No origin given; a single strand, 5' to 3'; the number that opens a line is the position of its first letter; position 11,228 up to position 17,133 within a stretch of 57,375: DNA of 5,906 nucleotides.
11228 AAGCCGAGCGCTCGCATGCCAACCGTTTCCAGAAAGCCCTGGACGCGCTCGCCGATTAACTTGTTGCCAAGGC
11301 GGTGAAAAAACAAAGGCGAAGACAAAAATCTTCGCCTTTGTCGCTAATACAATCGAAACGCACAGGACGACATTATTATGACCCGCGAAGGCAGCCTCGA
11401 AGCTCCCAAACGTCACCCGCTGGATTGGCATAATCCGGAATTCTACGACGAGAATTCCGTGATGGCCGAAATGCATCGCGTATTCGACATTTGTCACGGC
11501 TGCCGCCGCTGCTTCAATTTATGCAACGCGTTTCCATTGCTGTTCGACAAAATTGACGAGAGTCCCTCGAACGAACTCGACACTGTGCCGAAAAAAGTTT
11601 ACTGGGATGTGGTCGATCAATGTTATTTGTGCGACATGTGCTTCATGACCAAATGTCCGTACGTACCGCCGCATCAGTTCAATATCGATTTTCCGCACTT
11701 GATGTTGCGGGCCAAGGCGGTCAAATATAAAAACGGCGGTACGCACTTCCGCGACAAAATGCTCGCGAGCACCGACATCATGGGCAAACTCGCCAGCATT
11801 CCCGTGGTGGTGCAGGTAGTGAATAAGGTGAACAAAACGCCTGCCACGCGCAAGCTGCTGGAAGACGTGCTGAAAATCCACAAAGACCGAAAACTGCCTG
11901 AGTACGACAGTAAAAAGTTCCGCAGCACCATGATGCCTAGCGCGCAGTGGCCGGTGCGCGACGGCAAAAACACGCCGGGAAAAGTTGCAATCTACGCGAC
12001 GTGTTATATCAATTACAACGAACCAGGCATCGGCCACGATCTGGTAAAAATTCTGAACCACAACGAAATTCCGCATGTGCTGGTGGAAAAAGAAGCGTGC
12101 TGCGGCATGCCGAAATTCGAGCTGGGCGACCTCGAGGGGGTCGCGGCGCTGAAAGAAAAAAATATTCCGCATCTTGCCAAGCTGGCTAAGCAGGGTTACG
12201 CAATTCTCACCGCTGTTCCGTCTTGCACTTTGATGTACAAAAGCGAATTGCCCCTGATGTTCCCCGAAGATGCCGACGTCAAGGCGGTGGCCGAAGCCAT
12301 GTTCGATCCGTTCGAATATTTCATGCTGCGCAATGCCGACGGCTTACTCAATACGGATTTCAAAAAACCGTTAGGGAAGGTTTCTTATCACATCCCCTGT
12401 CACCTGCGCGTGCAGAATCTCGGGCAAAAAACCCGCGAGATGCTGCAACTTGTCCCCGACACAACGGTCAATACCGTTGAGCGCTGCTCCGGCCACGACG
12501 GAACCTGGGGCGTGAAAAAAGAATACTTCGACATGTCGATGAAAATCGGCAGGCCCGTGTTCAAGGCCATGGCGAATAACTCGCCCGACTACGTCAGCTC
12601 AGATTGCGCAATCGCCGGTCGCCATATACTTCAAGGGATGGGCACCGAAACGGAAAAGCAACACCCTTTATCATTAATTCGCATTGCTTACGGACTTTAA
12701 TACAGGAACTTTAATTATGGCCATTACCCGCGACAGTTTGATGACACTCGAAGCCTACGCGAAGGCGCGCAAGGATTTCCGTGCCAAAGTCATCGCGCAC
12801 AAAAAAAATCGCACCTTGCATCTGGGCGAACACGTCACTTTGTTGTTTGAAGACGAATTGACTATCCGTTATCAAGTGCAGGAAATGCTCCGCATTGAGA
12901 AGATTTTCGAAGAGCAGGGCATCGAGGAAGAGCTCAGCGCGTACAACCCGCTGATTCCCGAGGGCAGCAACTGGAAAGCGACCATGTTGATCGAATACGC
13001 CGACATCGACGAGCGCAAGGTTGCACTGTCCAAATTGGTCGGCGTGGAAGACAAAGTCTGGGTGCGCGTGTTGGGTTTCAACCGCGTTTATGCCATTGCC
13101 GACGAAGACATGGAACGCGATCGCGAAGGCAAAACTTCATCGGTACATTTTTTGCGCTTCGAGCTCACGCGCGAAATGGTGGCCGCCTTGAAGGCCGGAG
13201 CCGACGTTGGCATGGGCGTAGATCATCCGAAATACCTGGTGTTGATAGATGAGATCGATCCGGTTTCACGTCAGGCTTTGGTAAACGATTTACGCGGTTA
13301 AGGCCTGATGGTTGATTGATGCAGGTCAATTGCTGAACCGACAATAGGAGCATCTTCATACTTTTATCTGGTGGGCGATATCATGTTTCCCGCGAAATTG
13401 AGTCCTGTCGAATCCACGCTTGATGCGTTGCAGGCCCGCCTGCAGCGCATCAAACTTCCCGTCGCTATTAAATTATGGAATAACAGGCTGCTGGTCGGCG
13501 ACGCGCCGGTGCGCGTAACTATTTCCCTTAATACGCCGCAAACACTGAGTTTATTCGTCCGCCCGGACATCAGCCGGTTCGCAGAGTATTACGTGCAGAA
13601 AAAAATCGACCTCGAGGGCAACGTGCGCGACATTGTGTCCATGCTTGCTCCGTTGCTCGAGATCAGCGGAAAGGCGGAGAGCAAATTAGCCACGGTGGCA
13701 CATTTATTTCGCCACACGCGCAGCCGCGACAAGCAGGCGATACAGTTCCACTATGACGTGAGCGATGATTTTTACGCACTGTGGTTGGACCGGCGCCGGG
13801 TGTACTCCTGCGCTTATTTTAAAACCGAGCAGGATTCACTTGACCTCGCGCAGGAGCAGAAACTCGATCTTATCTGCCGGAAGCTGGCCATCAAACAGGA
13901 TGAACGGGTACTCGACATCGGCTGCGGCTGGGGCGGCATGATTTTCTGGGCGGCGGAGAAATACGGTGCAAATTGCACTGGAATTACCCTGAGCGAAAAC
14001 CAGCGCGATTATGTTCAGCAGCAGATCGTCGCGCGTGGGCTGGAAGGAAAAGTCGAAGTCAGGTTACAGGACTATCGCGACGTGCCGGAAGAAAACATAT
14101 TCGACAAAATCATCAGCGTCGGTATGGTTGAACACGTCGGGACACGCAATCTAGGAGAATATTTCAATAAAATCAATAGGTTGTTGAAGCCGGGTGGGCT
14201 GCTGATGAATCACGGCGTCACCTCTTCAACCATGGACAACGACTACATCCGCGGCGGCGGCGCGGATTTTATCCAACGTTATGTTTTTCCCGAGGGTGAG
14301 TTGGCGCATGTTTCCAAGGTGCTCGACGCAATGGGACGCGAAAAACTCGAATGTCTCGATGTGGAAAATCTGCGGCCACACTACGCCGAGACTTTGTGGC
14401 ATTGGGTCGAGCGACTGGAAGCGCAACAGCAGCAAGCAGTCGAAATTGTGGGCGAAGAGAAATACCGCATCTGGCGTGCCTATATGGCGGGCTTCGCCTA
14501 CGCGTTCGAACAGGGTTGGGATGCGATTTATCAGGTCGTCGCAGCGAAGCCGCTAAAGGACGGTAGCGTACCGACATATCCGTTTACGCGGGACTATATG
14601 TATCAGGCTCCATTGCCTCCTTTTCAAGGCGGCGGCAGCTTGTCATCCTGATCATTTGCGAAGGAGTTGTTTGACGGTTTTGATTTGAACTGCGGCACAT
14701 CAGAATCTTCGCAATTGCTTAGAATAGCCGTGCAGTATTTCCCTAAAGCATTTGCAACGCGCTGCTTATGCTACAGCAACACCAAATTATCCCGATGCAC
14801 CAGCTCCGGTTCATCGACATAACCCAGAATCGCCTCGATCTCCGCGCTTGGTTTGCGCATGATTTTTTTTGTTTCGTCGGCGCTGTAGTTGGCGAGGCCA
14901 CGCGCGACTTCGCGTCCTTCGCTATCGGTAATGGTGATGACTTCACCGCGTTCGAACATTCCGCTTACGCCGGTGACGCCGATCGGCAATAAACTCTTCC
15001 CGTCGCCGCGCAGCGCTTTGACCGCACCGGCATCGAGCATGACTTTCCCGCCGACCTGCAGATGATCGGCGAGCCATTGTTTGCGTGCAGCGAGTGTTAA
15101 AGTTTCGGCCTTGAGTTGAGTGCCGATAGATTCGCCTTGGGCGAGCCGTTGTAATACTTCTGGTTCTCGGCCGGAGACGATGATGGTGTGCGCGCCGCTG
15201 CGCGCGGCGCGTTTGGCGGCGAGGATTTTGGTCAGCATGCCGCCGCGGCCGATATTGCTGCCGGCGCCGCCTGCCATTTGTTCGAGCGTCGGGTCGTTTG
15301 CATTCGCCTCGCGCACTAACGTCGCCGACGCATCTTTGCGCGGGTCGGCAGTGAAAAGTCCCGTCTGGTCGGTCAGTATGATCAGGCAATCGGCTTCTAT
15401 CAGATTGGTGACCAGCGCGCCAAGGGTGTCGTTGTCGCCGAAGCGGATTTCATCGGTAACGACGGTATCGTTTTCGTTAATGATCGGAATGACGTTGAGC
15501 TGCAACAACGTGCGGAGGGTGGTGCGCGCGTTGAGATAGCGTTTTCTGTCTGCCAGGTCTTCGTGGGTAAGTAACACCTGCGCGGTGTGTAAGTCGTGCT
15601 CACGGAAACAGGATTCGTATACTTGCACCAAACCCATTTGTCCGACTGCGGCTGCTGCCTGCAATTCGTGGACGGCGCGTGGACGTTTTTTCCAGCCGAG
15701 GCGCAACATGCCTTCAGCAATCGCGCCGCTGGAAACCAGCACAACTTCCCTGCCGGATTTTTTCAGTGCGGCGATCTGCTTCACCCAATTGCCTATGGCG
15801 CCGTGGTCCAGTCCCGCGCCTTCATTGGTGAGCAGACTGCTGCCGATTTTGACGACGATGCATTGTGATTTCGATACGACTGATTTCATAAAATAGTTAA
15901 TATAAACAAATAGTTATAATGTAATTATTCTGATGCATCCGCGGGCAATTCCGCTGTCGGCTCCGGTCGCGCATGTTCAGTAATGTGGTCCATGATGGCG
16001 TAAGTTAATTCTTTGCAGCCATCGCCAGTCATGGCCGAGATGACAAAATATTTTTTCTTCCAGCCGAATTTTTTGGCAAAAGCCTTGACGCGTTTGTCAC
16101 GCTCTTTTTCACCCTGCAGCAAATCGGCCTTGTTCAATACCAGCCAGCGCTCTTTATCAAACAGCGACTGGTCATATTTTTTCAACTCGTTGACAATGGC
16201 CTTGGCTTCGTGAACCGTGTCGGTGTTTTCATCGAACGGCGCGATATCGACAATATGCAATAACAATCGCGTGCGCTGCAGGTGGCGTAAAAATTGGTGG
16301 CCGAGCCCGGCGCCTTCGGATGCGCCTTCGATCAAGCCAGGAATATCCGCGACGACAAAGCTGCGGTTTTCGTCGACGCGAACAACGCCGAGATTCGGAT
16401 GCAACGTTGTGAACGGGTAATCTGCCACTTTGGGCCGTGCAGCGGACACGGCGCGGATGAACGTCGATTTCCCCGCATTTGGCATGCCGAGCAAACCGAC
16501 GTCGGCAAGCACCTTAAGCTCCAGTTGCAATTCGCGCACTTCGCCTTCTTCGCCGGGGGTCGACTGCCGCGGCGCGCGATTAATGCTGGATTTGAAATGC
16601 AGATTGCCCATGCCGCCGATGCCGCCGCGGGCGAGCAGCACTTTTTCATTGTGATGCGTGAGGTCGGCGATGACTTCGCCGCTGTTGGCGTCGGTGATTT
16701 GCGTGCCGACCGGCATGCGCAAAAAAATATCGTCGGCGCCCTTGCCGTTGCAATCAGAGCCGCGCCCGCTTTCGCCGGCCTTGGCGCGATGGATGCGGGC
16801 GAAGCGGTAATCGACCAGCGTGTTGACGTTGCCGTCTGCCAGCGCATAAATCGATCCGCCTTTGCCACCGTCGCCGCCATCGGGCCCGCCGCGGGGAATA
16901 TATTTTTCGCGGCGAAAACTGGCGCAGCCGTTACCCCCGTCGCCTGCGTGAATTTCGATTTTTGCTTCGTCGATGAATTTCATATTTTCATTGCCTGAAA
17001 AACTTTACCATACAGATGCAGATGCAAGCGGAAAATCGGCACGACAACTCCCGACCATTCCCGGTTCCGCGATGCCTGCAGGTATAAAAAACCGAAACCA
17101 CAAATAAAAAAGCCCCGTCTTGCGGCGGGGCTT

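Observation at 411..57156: Dispersed AT-rich 24-30 nt repeat family at gene junctions, built around an IHF-type core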

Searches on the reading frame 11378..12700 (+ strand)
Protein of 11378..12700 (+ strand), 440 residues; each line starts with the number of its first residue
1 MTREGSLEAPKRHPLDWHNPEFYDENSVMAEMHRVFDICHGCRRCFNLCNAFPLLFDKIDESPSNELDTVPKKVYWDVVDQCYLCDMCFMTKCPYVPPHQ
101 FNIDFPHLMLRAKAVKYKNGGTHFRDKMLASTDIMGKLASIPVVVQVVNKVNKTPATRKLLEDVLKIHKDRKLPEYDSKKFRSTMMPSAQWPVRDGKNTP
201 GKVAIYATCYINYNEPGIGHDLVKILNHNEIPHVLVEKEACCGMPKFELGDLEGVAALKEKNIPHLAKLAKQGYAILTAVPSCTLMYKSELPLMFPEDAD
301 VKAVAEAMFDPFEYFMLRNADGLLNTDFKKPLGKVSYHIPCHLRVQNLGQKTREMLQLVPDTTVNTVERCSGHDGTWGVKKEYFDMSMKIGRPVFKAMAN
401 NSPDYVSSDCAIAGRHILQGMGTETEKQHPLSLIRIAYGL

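Call 8: find_encoding_contigs(protein=window:11378-12700:+, flank=10000, max_places=4)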
Protein window:11378-12700:+ (440 aa): no gene with exactly this product is on record in the collection.

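Call 9: search_protein_families(library=pfam, proteins=[window:11378-12700:+])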
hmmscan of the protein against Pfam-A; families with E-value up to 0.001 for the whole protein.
window:11378-12700:+ (440 aa): 1 family
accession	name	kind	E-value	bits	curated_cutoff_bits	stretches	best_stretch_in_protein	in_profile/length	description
PF02754.22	CCG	-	4.6e-14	52.7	20.6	2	203-286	1-83/85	Cysteine-rich domain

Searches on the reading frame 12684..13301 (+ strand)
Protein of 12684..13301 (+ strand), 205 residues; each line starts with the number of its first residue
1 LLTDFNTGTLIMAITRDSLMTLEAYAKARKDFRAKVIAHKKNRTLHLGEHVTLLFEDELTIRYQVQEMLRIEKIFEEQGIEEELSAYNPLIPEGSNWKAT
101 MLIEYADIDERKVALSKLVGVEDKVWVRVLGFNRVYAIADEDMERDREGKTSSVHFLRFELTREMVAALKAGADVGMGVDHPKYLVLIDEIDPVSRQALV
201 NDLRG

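Call 10: search_protein_families(library=pfam, proteins=[window:12684-13301:+])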
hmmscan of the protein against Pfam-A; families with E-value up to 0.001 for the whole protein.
window:12684-13301:+ (205 aa): 1 family
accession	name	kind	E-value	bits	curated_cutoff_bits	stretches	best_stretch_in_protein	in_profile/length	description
PF12007.14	DUF3501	-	5.1e-75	252.1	25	1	14-203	2-187/187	Protein of unknown function (DUF3501)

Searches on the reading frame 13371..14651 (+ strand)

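Call 10: search_protein_families(library=pfam, proteins=[window:13371-14651:+])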
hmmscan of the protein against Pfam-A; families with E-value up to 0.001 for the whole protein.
window:13371-14651:+ (426 aa): 9 families
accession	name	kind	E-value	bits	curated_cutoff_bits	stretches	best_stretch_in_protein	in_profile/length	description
PF02353.26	CMAS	-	2.6e-95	319.3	27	1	116-389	2-273/273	Mycolic acid cyclopropane synthetase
PF13649.12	Methyltransf_25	-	2.9e-18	66.8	27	1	180-276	1-97/97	Methyltransferase domain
PF08241.18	Methyltransf_11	-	2.3e-16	60.7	21.2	1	181-279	1-94/95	Methyltransferase domain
PF08242.18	Methyltransf_12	-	5.9e-12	46.6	30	1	181-278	1-98/98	Methyltransferase domain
PF13847.12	Methyltransf_31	-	3.2e-11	43.6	27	1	175-279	2-108/145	Methyltransferase domain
PF13489.12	Methyltransf_23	-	6.1e-11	42.8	27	1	171-286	15-122/164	Methyltransferase domain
PF25371.1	DUF7884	-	1.1e-06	29.2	27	1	27-91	10-77/90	Domain of unknown function (DUF7884)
PF05175.20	MTS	-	4.8e-05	23.5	23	1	167-249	22-104/170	Methyltransferase small domain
PF07021.18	MetW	-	7.8e-05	22.8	21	1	173-248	10-80/193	Methionine biosynthesis protein MetW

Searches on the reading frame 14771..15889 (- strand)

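Call 10: search_protein_families(library=pfam, proteins=[window:14771-15889:-])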
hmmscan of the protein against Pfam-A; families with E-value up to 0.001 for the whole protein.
window:14771-15889:- (372 aa): 2 families
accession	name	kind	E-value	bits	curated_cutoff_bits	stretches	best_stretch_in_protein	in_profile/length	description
PF00696.33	AA_kinase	-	5.1e-48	164.3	24.9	1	10-238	2-232/234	Amino acid kinase family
PF01472.26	PUA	-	2.6e-22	79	24.8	1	281-355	1-74/74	PUA domain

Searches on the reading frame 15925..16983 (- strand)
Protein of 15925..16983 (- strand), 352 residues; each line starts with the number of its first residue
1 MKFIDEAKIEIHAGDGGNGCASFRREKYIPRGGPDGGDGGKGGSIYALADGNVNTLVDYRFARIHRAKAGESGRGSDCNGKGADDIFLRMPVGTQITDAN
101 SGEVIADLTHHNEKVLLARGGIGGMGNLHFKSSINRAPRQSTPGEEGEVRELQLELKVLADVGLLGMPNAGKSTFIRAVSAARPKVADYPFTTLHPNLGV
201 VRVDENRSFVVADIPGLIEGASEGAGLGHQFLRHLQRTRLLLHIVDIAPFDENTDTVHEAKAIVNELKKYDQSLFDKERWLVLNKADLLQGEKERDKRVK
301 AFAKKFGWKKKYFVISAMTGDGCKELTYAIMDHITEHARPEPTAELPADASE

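Call 10: search_protein_families(library=pfam, proteins=[window:15925-16983:-])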
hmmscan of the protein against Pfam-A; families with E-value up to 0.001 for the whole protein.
window:15925-16983:- (352 aa): 4 families
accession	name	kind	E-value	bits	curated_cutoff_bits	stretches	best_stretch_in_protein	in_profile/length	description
PF01018.28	GTP1_OBG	-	1.1e-59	200.9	27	1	4-158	1-155/155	GTP1/OBG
PF01926.29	MMR_HSR1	-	5e-26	91.5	21.9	1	161-285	1-113/113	50S ribosome-binding GTPase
PF02421.24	FeoB_N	-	7.7e-09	35.7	27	1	162-250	3-91/156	Ferrous iron transport protein B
PF03308.22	MeaB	-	0.00012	21.6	23.1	0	281-335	176-236/273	Methylmalonyl Co-A mutase-associated GTPase MeaB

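Call 13: find_related_loci(query=window:15925-16983:-, collection=genome_contigs, flank=10000)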
Query window:15925-16983:- (352 aa) in genome_contigs; peptide patterns used: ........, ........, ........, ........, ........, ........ (x = any residue, [..] = any of these).
600 stretches matched a pattern (row limit reached: there are more); 596 encode a relative of the query (tblastn E <= 1e-3); the best 80 are kept; 80 distinct loci.
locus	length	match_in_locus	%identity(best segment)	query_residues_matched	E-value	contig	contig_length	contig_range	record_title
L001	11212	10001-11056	92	1-352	0e+0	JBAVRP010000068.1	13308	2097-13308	MAG: Burkholderiales bacterium isolate MFD02535_ilm_asm_bin3 k127_9532, whole genome shotgun sequence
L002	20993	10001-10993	79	1-334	2e-167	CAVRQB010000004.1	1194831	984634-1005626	MAG: uncultured beta proteobacterium isolate MFD03044.bin.1.57 genome assembly, contig: contig_14661, whole genome shotg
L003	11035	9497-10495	76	1-336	3e-163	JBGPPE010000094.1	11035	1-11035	MAG: Gallionellaceae bacterium isolate OBJ2_061818_050_21 k141_3870911_length_11035_cov_9.0000, whole genome shotgun seq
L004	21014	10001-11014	76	1-341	1e-162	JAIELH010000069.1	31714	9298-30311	MAG: Gallionellaceae bacterium isolate co.spades.CONCOCT.1kb_039 c_000000000251, whole genome shotgun sequence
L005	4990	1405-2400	76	1-335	6e-165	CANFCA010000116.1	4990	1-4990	MAG: Gallionellaceae bacterium isolate Jr-11dec17-61 genome assembly, contig: Jr-11dec17-C11124, whole genome shotgun se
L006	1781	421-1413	77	1-334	2e-175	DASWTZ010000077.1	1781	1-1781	MAG TPA_asm: Gallionella sp. isolate SMAG_U3589 k141_9322, whole genome shotgun sequence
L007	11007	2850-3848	75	1-334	9e-160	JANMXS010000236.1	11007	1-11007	MAG: Burkholderiales bacterium isolate OTE_88_concoct_290_sub OTE_88_k141_1910923, whole genome shotgun sequence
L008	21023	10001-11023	75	1-344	2e-159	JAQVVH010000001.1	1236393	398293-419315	MAG: Gallionella sp. isolate STF1_75 NODE_1_length_1236393_cov_19.316709_Sandtown_F1, whole genome shotgun sequence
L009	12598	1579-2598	74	1-341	4e-159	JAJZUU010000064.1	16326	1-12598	MAG: Proteobacteria bacterium isolate SKS4.bin47 NODE_5315_length_16326_cov_6.057905, whole genome shotgun sequence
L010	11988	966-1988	75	1-344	1e-157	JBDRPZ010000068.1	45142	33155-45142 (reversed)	MAG: Pseudomonadota bacterium isolate MEGAHIT-group-2.141 k141_101316, whole genome shotgun sequence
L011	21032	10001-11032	73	1-345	4e-157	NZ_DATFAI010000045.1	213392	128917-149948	MAG: Noviherbaspirillum sp. isolate SMAG_U8497 k141_453602, whole genome shotgun sequence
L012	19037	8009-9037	77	1-344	9e-157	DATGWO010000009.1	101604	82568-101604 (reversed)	MAG TPA_asm: Sideroxyarcus sp. isolate SMAG_U10584 k141_11482, whole genome shotgun sequence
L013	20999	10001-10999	74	1-334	1e-156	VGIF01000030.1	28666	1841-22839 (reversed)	MAG: Betaproteobacteria bacterium isolate K_Offshore_80m_m2_113 K_Offshore_80m_m2_113_Ga0194132_10003347, whole genome s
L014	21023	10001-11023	76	1-344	2e-156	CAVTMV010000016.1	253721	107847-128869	MAG: uncultured beta proteobacterium isolate MFD05942.bin.2.197 genome assembly, contig: contig_77960, whole genome shot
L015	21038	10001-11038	72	1-352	2e-156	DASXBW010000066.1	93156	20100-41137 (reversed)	MAG TPA_asm: Casimicrobiaceae bacterium isolate SMAG_U5044 k141_59200, whole genome shotgun sequence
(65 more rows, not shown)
